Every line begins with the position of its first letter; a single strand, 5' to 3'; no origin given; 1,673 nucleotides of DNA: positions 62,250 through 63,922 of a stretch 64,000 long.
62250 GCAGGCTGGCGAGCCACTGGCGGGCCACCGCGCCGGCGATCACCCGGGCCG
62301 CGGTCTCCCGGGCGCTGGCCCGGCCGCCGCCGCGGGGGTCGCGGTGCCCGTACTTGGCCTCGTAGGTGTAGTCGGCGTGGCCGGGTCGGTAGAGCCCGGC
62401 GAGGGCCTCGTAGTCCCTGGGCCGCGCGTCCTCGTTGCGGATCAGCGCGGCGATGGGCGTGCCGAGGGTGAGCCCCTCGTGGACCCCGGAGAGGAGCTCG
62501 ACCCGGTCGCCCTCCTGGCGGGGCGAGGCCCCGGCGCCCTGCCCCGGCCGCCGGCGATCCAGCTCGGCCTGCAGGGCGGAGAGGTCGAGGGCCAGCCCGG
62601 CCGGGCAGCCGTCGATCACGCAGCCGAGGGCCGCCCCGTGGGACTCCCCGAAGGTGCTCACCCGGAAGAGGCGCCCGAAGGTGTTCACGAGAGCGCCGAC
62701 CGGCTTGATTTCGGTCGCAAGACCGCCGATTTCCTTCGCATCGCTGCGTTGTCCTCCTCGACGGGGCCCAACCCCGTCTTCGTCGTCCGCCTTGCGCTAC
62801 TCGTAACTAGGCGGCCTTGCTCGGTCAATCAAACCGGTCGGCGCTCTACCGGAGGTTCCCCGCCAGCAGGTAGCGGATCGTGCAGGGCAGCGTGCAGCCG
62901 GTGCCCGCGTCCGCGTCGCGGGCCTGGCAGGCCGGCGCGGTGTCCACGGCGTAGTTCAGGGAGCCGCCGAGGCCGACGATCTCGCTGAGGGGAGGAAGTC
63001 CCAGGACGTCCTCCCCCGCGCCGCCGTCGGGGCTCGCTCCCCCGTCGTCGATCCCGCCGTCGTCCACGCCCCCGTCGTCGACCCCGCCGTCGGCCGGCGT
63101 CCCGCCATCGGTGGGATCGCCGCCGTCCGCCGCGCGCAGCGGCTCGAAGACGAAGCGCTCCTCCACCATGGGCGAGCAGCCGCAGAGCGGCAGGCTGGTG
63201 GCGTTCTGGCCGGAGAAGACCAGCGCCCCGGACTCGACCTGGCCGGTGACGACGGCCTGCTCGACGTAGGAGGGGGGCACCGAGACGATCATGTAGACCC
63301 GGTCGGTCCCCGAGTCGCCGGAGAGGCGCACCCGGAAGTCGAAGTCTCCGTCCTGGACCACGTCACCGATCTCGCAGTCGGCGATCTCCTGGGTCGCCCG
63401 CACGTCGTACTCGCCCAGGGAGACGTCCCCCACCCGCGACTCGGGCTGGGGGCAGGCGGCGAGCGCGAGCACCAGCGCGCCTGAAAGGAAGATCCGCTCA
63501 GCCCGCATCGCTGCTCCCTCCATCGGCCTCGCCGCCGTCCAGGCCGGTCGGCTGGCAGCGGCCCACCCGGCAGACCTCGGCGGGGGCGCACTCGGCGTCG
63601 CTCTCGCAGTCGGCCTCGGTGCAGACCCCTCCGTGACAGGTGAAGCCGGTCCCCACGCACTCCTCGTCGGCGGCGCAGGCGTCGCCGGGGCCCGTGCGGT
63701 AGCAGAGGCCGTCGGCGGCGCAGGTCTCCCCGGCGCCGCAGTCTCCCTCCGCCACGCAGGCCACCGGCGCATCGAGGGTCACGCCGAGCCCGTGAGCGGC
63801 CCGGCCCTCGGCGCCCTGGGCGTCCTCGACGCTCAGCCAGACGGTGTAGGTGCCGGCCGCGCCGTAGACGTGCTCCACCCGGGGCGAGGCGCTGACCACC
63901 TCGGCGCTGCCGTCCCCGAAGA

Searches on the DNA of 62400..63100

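Call 38: search_with_rna_model(model_id=R1, source=window, start=62500, end=63000, max_evalue=1, filters=off, show_alignments=2)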
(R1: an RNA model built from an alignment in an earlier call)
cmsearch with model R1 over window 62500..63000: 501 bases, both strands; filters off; matches with E-value up to 1: 4.
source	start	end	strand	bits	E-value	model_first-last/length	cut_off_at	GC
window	62687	62850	-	18.6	1e-05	1-174/174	no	0.63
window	62687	62850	+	10.6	0.0021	1-174/174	no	0.63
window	62855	62921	-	9.2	0.0051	38-143/174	no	0.76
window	62575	62627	+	3.7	0.2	60-118/174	no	0.77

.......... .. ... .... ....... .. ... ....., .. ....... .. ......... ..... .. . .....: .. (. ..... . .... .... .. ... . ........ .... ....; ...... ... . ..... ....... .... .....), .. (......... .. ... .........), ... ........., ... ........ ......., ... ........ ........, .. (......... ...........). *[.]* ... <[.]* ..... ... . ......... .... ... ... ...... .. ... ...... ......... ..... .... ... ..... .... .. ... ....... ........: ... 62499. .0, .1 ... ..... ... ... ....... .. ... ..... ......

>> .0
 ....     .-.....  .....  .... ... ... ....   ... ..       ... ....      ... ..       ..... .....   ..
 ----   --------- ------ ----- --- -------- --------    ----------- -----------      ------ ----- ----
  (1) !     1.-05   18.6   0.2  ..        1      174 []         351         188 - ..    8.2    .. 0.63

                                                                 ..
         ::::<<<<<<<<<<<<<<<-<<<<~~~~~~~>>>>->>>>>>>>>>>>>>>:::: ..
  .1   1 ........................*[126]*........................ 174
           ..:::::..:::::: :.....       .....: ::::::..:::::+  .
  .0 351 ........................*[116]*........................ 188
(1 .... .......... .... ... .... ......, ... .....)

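Call 68: search_rna_families(source=window, start=62400, end=63100, threshold=evalue, max_evalue=10)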
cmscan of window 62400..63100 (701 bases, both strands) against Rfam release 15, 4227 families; matches with E-value up to 10: 3.
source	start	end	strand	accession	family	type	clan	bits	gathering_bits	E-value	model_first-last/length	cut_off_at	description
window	62610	62684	-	RF00454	p27_CRE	Cis-reg;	-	15.8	42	2.7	1-59/59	no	p27 cis-regulatory element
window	62645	62741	-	RF01551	TB8Cs4H2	Gene; snRNA; snoRNA; HACA-box;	-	15.7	50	2.9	1-71/71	no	Trypanosomatid snoRNA TB8Cs4H2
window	62596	62646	-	RF02802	PyrR204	Gene; snRNA; snoRNA; HACA-box;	-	14.8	71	4.7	1-57/57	no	Pyrobaculum sRNA 204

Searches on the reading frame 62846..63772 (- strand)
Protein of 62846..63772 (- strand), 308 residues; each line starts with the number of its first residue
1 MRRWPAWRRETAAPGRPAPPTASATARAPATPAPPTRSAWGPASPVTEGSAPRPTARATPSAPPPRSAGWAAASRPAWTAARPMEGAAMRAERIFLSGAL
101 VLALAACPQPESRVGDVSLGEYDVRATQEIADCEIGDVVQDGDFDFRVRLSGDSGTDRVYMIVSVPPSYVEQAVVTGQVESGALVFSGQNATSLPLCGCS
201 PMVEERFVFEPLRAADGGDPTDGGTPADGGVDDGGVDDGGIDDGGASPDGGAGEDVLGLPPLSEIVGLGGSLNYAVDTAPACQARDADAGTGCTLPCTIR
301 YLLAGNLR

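Call 49: find_encoding_contigs(protein=window:62846-63772:-, flank=10000, max_places=3)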
Protein window:62846-63772:- (308 aa): no gene with exactly this product is on record in the collection.

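Call 63: search_protein_families(library=pfam, proteins=[window:62846-63772:-], max_evalue=0.001)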
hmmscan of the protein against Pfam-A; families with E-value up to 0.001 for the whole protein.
window:62846-63772:- (308 aa): 0 families
